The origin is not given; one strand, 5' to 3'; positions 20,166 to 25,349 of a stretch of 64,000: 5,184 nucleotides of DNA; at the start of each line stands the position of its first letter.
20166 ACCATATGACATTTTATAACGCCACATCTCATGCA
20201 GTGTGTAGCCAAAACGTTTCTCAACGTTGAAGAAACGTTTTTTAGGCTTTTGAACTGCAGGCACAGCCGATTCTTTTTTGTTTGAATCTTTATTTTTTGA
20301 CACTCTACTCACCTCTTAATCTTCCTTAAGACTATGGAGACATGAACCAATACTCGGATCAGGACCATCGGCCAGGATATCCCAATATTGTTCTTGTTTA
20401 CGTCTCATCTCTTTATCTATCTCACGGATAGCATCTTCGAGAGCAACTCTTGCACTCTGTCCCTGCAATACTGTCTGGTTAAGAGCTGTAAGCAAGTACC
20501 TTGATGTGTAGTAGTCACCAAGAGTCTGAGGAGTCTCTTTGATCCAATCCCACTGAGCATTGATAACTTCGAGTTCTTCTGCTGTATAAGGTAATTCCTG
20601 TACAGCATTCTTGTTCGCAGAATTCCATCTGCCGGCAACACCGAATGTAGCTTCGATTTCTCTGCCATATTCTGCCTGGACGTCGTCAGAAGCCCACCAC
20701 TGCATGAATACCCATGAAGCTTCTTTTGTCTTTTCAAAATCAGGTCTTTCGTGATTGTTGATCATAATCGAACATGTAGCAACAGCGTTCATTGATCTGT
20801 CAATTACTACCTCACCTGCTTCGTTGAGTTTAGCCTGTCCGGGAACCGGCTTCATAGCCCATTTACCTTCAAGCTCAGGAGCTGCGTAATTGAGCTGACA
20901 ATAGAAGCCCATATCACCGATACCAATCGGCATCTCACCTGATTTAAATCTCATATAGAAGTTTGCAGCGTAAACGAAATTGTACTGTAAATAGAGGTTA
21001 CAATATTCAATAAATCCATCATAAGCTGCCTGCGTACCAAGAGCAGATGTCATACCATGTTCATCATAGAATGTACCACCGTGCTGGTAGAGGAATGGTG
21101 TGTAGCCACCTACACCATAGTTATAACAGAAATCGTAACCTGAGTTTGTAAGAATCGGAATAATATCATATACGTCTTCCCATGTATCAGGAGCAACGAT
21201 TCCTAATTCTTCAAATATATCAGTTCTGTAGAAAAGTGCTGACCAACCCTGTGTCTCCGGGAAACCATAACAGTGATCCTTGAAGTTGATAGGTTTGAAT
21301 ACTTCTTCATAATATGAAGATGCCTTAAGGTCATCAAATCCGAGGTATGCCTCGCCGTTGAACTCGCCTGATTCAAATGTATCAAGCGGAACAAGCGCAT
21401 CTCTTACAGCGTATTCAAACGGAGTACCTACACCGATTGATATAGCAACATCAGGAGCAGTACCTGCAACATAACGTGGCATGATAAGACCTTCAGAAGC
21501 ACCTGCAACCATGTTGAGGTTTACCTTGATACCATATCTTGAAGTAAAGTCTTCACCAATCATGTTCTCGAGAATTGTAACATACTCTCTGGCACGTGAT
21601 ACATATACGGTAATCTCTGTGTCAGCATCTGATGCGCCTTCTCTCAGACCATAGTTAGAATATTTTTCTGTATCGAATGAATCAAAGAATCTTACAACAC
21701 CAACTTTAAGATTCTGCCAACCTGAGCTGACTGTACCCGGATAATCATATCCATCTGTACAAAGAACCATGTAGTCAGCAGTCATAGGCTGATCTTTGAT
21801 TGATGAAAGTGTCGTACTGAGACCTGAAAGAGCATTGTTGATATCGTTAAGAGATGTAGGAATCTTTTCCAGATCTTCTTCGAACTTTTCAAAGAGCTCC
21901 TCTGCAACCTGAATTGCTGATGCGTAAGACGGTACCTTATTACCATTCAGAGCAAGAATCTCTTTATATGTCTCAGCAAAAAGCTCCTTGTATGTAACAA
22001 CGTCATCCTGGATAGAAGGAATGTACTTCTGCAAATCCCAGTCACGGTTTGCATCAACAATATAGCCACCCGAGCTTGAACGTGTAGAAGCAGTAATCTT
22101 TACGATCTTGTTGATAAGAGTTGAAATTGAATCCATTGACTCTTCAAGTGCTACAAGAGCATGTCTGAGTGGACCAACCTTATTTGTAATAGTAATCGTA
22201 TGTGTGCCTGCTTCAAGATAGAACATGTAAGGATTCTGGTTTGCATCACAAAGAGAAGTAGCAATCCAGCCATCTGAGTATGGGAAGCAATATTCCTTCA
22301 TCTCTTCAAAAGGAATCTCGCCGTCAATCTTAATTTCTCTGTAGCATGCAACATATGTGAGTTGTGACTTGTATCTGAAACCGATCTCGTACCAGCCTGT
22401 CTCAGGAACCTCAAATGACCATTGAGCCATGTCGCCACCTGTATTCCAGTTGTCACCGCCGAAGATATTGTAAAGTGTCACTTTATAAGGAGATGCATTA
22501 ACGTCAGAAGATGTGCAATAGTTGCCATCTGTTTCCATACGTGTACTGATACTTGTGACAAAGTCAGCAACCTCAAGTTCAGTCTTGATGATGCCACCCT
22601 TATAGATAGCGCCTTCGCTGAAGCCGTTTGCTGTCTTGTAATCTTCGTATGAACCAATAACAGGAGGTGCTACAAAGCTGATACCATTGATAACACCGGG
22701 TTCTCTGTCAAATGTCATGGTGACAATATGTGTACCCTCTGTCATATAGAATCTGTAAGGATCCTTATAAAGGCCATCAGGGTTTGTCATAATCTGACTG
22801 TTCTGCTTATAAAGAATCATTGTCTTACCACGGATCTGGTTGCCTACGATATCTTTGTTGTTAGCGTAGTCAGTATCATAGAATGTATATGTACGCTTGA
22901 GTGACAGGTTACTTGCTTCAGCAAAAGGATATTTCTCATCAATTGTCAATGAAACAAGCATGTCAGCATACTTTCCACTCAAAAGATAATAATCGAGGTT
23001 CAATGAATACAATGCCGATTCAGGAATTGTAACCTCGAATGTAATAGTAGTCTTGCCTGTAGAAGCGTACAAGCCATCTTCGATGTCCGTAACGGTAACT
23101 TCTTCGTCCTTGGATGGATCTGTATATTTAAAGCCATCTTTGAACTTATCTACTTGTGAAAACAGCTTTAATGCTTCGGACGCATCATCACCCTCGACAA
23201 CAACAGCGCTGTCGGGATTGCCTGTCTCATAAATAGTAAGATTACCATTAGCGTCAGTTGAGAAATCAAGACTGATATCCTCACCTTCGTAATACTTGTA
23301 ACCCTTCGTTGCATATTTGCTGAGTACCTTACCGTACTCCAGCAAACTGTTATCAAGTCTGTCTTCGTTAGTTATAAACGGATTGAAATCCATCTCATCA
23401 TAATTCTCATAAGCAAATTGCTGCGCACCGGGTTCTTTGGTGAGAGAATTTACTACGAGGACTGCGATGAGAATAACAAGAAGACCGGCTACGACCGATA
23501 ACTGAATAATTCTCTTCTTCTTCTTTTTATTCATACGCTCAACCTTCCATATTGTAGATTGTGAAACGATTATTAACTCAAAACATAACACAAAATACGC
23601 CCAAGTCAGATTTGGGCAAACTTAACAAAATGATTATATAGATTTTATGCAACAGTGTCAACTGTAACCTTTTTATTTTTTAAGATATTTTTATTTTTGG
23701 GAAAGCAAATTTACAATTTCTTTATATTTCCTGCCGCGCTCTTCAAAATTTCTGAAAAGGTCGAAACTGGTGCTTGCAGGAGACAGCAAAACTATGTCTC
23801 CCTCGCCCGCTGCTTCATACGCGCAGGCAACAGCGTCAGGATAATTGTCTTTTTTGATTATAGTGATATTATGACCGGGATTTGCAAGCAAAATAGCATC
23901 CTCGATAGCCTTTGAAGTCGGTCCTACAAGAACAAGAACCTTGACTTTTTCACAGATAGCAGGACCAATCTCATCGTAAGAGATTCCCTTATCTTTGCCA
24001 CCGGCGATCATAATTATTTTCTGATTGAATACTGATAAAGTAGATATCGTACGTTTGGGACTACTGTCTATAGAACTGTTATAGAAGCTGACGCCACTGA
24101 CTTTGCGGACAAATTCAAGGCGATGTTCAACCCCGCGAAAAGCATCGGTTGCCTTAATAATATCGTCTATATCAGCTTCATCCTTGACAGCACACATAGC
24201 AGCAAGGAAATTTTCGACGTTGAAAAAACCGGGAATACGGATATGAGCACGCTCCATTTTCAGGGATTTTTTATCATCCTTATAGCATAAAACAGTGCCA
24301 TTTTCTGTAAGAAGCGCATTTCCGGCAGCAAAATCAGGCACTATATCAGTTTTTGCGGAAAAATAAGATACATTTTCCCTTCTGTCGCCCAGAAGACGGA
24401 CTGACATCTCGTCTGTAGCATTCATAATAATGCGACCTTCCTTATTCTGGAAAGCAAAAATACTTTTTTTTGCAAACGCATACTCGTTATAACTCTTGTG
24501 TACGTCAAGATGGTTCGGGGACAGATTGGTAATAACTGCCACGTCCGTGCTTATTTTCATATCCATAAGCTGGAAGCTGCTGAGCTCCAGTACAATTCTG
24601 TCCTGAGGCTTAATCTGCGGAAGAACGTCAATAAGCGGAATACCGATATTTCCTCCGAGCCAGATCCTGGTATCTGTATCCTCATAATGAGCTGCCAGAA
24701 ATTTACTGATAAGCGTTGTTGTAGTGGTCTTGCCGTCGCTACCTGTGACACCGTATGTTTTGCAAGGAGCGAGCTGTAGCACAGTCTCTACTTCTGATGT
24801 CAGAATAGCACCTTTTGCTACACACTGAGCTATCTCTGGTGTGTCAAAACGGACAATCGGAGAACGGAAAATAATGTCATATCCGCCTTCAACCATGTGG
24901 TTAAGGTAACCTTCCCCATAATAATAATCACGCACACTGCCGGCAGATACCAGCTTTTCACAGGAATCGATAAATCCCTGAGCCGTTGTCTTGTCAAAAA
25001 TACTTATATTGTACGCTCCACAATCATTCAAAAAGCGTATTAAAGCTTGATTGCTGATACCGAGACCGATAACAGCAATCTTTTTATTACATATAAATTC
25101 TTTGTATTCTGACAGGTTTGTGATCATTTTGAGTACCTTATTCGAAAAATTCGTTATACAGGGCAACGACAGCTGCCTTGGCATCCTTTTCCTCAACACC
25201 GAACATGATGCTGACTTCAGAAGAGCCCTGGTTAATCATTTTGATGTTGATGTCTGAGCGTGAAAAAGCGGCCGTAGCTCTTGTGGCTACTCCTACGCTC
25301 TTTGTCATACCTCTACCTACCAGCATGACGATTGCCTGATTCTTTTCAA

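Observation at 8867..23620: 14.7 kb nine-gene ABC uptake operon with two permease pairs, three binding proteins, no ATPase and no regulator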

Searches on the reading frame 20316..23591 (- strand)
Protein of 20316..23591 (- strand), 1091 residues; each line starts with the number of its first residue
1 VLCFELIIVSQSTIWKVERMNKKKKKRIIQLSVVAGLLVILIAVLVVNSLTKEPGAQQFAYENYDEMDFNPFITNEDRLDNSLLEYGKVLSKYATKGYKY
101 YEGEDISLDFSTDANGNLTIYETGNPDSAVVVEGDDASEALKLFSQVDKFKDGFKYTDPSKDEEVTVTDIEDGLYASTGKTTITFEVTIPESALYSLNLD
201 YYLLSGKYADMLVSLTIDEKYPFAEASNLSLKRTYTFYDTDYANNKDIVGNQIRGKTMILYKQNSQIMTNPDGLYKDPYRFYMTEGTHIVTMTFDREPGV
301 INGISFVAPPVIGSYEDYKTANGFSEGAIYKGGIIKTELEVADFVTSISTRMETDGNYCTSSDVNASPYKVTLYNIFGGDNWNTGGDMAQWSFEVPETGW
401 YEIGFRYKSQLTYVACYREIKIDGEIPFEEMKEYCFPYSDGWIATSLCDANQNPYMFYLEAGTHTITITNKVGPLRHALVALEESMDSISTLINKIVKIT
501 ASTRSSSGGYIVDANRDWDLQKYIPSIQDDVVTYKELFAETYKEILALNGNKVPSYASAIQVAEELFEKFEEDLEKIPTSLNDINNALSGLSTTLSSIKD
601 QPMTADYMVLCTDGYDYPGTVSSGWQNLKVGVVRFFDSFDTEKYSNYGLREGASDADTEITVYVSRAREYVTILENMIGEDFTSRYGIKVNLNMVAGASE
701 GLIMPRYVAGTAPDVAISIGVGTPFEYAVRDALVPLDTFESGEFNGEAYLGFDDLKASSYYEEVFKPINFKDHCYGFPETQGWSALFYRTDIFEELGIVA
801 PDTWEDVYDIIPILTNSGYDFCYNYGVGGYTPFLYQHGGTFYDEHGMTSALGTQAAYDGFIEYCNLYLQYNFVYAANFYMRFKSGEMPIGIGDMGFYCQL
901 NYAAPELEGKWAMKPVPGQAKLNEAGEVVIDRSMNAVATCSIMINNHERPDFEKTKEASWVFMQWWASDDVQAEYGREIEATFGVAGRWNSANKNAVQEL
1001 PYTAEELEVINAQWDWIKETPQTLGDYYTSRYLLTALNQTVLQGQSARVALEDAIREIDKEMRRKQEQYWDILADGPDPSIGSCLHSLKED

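Call 4: search_protein_families(library=pfam, proteins=[window:20316-23591:-], max_evalue=0.01)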
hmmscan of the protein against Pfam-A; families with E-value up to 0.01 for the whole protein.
window:20316-23591:- (1091 aa): 2 families
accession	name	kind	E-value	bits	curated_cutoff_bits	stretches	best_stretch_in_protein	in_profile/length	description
PF01547.30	SBP_bac_1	-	5.2e-18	66.5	26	1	674-973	10-307/307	Bacterial extracellular solute-binding protein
PF13416.11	SBP_bac_8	-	4.4e-12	46.8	27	1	680-977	4-254/279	Bacterial extracellular solute-binding protein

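Call 12: search_protein_families(library=ncbifam, proteins=[window:20316-23534:-], max_evalue=0.001)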
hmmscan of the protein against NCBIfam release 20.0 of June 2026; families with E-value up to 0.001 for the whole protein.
window:20316-23534:- (1072 aa): 0 families

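Call 25: search_solved_structures(query=window:20316-23534:-, max_evalue=1)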
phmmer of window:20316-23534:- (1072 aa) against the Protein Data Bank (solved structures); distinct sequences matched with E-value up to 1: 10.
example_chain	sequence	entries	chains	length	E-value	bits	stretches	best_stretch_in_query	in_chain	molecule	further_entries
5ysb_A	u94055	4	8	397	1.1e-06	30.2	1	659-901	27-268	Lin1841 protein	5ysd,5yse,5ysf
6pql_A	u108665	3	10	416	7.9e-05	24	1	625-799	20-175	ABC transporter sugar-binding protein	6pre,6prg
2hfb_A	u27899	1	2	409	0.00013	23.3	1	636-799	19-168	Sugar ABC transporter, sugar-binding protein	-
2heu_A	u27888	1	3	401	0.00059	21.1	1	641-799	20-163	Sugar ABC transporter, sugar-binding protein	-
2hq0_A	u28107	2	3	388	0.00078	20.7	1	643-799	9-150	Sugar ABC transporter, sugar-binding protein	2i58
4qrz_A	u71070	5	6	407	0.0014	19.9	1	685-801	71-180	ABC-TYPE SUGAR TRANSPORTER | ABC transporter, substrate binding protein (Sugar)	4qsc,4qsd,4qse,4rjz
4r9f_A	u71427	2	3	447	0.0028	18.8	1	646-782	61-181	MBP1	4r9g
5iai_A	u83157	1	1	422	0.011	16.9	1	742-995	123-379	Sugar ABC transporter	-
7ehp_A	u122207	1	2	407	0.14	13.2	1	754-800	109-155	chitin oligosaccahride binding protein NagB1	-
5u2p_A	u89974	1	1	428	0.26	12.3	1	729-800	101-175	Sugar ABC transporter substrate-binding protein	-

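Call 45: find_homologous_proteins(query=window:20316-23534:-, max_evalue=0.00001)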
Query window:20316-23534:- (1072 aa): 111 proteins with E <= 0.00001 among 8000 candidates.
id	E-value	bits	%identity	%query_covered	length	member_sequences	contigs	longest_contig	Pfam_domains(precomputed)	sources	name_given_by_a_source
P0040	0.0e+0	2473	100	100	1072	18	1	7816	PF13416.12,PF01547.31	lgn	-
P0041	0.0e+0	1997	79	99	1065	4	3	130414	PF13416.12,PF01547.31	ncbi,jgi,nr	ncbi:MAG: extracellular solute-binding protein [Ruminococcaceae bacterium]|nr:extracellular solute-b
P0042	0.0e+0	1947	76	99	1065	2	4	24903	PF13416.12,PF01547.31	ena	-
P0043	0.0e+0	1461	60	100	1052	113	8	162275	PF01547.31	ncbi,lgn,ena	-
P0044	0.0e+0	1446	60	100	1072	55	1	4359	PF01547.31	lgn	-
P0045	0.0e+0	1443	61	94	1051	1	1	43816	PF01547.31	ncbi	-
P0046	0.0e+0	1442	60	98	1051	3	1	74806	PF01547.31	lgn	-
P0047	0.0e+0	1424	59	99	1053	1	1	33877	PF13416.12,PF01547.31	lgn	-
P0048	0.0e+0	1415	58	98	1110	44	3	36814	-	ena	-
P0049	0.0e+0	1400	58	96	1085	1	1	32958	PF13416.12,PF01547.31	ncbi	-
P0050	0.0e+0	1399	58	98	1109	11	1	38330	-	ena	-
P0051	0.0e+0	1397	57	98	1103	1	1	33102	PF01547.31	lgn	-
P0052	0.0e+0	1394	58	98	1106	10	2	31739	PF01547.31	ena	-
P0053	0.0e+0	1394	58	95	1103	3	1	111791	-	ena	-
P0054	0.0e+0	1389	58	98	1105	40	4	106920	-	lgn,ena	-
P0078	0.0e+0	1072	48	97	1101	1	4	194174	PF13416.12,PF01547.31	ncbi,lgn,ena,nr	ncbi:MAG: extracellular solute-binding protein [Clostridia bacterium]|nr:extracellular solute-bindin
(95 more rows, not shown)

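Call 48: search_protein_families(library=pfam, alignment_id=A3, max_evalue=0.01)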
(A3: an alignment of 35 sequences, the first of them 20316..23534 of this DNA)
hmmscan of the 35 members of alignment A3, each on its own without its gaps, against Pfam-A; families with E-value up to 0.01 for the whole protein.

A. member 1, window:20316-23534:- (1072 aa): 2 families
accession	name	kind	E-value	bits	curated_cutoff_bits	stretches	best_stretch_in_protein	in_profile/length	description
PF01547.30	SBP_bac_1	-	5.1e-18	66.6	26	1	655-954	10-307/307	Bacterial extracellular solute-binding protein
PF13416.11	SBP_bac_8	-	4.2e-12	46.9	27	1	661-958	4-254/279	Bacterial extracellular solute-binding protein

B. families by the number of members that match (of 35 scanned): 7 families
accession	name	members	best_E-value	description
PF01547.30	SBP_bac_1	33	2.7e-27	Bacterial extracellular solute-binding protein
PF13416.11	SBP_bac_8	31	5.4e-26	Bacterial extracellular solute-binding protein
PF25275.1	Golvesin_C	18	1.4e-05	Golvesin C-terminal domain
PF16990.11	CBM_35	15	2.9e-06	Carbohydrate binding module (family 35)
PF13343.11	SBP_bac_6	2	0.0033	Bacterial extracellular solute-binding protein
PF04108.17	ATG17_like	1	0.005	Autophagy protein ATG17-like domain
PF16403.11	Bact_surface_Ig-like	1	0.0083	Bacterial surface protein, Ig-like domain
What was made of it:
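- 20316..23534 (-): g1: giant solute-binding protein, 1072 aa. It has an N-terminal TM anchor, two CBM-like beta-sandwiches, a helical bundle and a MalE-like SBP domain. Pfam SBP_bac_1 covers only the C-terminal third (calls 4, 48). CBM_35 or Golvesin_C hits appear in 15-18 of 35 homologues (call 48).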

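Call 56: predict_structure(alignment_id=A3)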
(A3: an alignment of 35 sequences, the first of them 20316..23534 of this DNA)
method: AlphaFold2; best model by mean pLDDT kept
length: 1072 residues; sequences in the alignment: 35
mean_pLDDT: 85.9   pTM: 0.76
mean pLDDT of the five models: 85.9, 85.0, 85.0, 83.5, 82.9
residues with pLDDT >= 90: 505; 70-90: 465; 50-70: 91; < 50: 11
segments of 3 or more residues with pLDDT < 50: 104-109
pLDDT, mean of each block of 10 residues (from residue 1): 64 78 68 70 90 81 89 92 89 68 50 56 76 83 82 81 84 95 85 90 90 90 79 81 92 92 92 88 92 94 92 92 91 88 84 88 89 96 95 92 96 94 92 94 97 92 89 83 65 78 89 94 93 89 94 90 86 85 93 88 84 79 56 61 87 84 82 75 81 90 90 93 91 94 92 92 94 87 94 86 89 94 89 95 92 81 84 92 73 93 88 90 89 90 95 90 81 92 87 92 89 93 90 95 89 66 68 42
secondary structure, 60 per line:
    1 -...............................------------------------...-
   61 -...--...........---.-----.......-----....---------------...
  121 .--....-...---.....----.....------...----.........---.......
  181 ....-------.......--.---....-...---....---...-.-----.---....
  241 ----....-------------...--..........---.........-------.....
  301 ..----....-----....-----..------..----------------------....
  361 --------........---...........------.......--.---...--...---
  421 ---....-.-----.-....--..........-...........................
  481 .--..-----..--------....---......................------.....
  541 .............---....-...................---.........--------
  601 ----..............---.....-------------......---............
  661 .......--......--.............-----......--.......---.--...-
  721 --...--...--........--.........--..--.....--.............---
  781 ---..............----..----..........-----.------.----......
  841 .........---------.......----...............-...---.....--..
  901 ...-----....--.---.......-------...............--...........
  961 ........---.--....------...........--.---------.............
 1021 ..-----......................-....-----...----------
elements in order (helices of 4 or more, strands of 3 or more residues): H2-32 H67-77 E87-93 E99-102 H118-121 E135-139 E144-148 E155-157 E162-170 E174-184 E192-198 H205-208 E210-212 E216-219 E237-240 E245-248 E262-264 E267-276 E280-288 H296-302 E316-319 E357-360 E369-376 E380-390 E397-403 E415-417 E424-427 E437-440 E443-452 H454-481 H501-504 H508-529 H536-553 H557-560 H562-580 E584-592 H605-618 H622-626 E640-645 H649-667 E670-675 H678-690 E696-701 H704-710 E723-725 E728-730 H733-740 H743-749 E758-762 E765-770 H771-777 H785-797 H808-817 H835-849 H859-865 E870-874 H875-884 E892-896 E899-903 E909-912 E919-925 H933-947 H950-968 H975-978 H985-995 H1008-1022 H1028-1049 H1051-1054
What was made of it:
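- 20316..23534 (-): AF2 model with pLDDT 86 (call 56).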

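Call 92: fold_search(model_id=the predicted structure, library=pdb)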
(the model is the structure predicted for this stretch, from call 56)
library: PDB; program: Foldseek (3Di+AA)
matches with E <= 10: 1552; with E <= 0.001: 1049
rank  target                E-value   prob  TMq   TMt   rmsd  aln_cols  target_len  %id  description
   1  5ci5_B                1.4e-19  1.00  0.29  0.70   5.2       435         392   18  Crystal Structure of an ABC transporter Solute Binding Protein from Thermotoga Lettingae TMO (Tlet_1705, TARGET EFI-51 (released 2015-07-22)
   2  5ci5_A                4.1e-18  1.00  0.29  0.70   5.2       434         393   18  Crystal Structure of an ABC transporter Solute Binding Protein from Thermotoga Lettingae TMO (Tlet_1705, TARGET EFI-51 (released 2015-07-22)
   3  9xf5_A                5.9e-18  1.00  0.30  0.75   4.6       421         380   16  Cycloisomaltooligosaccharide binding protein in complex with cycloisomaltooctaose (released 2026-03-25)
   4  3uor_A                7.0e-18  1.00  0.32  0.80   4.1       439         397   18  The structure of the sugar-binding protein MalE from the phytopathogen Xanthomonas citri (released 2011-12-14)
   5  6dtq_A                1.2e-17  1.00  0.29  0.70   5.3       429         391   18  Maltose bound T. maritima MalE3 (released 2018-09-19)
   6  9xfu_A                2.5e-17  1.00  0.30  0.73   5.7       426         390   16  Cycloisomaltooligosaccharide binding protein in complex with isomaltoheptaose (released 2026-03-25)
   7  5f7v_A                3.2e-17  1.00  0.29  0.71   5.0       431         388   16  ABC substrate-binding protein Lmo0181 from Listeria monocytogenes in complex with cycloalternan (released 2016-09-07)
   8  6dtr                  4.2e-17  1.00  0.31  0.81   3.7       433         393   18  Apo T. maritima MalE3 (released 2018-09-19)
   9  7x0i_B                4.7e-17  1.00  0.31  0.76   4.1       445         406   17  Crystal structure of sugar binding protein CbpB from Clostridium thermocellum (released 2022-09-14)
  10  5tu0_A                5.2e-17  1.00  0.29  0.75   4.6       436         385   16  1.9 Angstrom Resolution Crystal Structure of Maltose-Binding Periplasmic Protein MalE from Listeria monocytogenes in C (released 2016-11-16)
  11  7c14_A                6.1e-17  1.00  0.30  0.73   4.9       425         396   16  Crystal structure of a dinucleotide-binding protein (Q274A) of ABC transporter endogenously bound to uridylyl-3'-5'-ph (released 2021-03-10)
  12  3uor_B                7.6e-17  1.00  0.32  0.81   4.1       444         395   18  The structure of the sugar-binding protein MalE from the phytopathogen Xanthomonas citri (released 2011-12-14)
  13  5v6y_B                8.5e-17  1.00  0.28  0.49   5.7       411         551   14  Crystal structure of the human CLR:RAMP1 extracellular domain heterodimer with bound high-affinity and altered selecti (released 2018-01-31)
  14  3iot_A                9.4e-17  1.00  0.30  0.78   5.0       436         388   14  Huntingtin amino-terminal region with 17 Gln residues - crystal C92-b (released 2009-09-29)
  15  4kv3_A                1.3e-16  1.00  0.27  0.57   5.8       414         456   14  Ubiquitin-like domain of the Mycobacterium tuberculosis type VII secretion system protein EccD1 as maltose-binding pro (released 2014-04-09)
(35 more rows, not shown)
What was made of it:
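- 20316..23534 (-): Foldseek hits are MalE-type SBPs (call 92).
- Architecture of g1: calls 48, 56, 92.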

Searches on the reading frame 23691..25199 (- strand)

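Call 11: search_protein_families(library=pfam, proteins=[window:23691-25199:-], max_evalue=0.0001)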
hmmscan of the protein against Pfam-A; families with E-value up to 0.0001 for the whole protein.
window:23691-25199:- (502 aa): 3 families
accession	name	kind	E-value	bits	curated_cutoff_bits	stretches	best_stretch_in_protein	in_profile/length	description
PF08245.18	Mur_ligase_M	-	4.2e-32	112.2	24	1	151-338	1-200/200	Mur ligase middle domain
PF02875.26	Mur_ligase_C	-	1.3e-10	42.6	28.4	1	359-475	1-126/127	Mur ligase, glutamate ligase domain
PF21799.2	MurD-like_N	-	4.5e-05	24.1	27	1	39-131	1-84/88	Mur ligase MurD-like, N-terminal domain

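Call 80: search_protein_families(library=ncbifam, proteins=[window:23691-25199:-], max_evalue=0.00001)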
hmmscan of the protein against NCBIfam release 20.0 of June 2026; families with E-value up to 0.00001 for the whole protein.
window:23691-25199:- (502 aa): 17 families
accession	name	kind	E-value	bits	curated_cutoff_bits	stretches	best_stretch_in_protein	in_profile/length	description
TIGR01087.1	murD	equivalog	5e-90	302.7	211.95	1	40-497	1-440/441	UDP-N-acetylmuramoyl-L-alanine--D-glutamate ligase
TIGR01085.1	murE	subfamily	2.9e-27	95.7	257.3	1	200-368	157-330/472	UDP-N-acetylmuramyl-tripeptide synthetase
NF001126.0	PRK00139.1-4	equivalog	3.4e-26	91.8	373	1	200-369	173-341/486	UDP-N-acetylmuramoyl-L-alanyl-D-glutamate--2,6-diaminopimelate ligase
NF008896.0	PRK11929.1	equivalog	1e-25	89.8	1023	1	200-365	181-350/965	bifunctional UDP-N-acetylmuramoyl-L-alanyl-D-glutamate--2,6-diaminopimelate ligase MurE/UDP-N-acetylmuramoyl-tripeptide--D-alanyl-D-alanine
TIGR01082.1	murC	equivalog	6.2e-25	88.2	335.1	1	66-372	46-319/449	UDP-N-acetylmuramate--L-alanine ligase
TIGR01143.1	murF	subfamily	4.2e-22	78.7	288.6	1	140-471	68-402/418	UDP-N-acetylmuramoyl-tripeptide--D-alanyl-D-alanine ligase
NF001124.0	PRK00139.1-2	equivalog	1.2e-20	73.8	476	1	201-371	179-352/500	UDP-N-acetylmuramoyl-L-alanyl-D-glutamate--2,6-diaminopimelate ligase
NF010628.0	PRK14022.1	equivalog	8.9e-20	70.9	536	1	200-472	180-452/483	UDP-N-acetylmuramoyl-L-alanyl-D-glutamate--L-lysine ligase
NF001123.0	PRK00139.1-1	equivalog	1.7e-19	69.9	586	1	202-367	178-347/493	UDP-N-acetylmuramoyl-L-alanyl-D-glutamate--2,6-diaminopimelate ligase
NF053646.1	pMurD1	equivalog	1.2e-18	67.1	610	1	40-426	2-386/465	pseudomurein biosynthesis peptide ligase pMurD1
NF053645.1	pMurC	equivalog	1.8e-18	66.5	560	1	121-274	75-235/492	pseudomurein biosynthesis peptide ligase pMurC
NF053647.1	pMurD2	equivalog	2.8e-15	56.1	550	1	40-295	2-249/405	pseudomurein biosynthesis peptide ligase pMurD2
TIGR02068.2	cya_phycin_syn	equivalog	3.7e-13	48.4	850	1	218-356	565-714/862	cyanophycin synthetase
NF008041.0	PRK10773.1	equivalog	1.7e-12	46.8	551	1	138-365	92-322/453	UDP-N-acetylmuramoyl-tripeptide--D-alanyl-D-alanine ligase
NF010623.0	PRK14016.1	subfamily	5.9e-09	34.6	877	1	218-355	566-715/871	cyanophycin synthetase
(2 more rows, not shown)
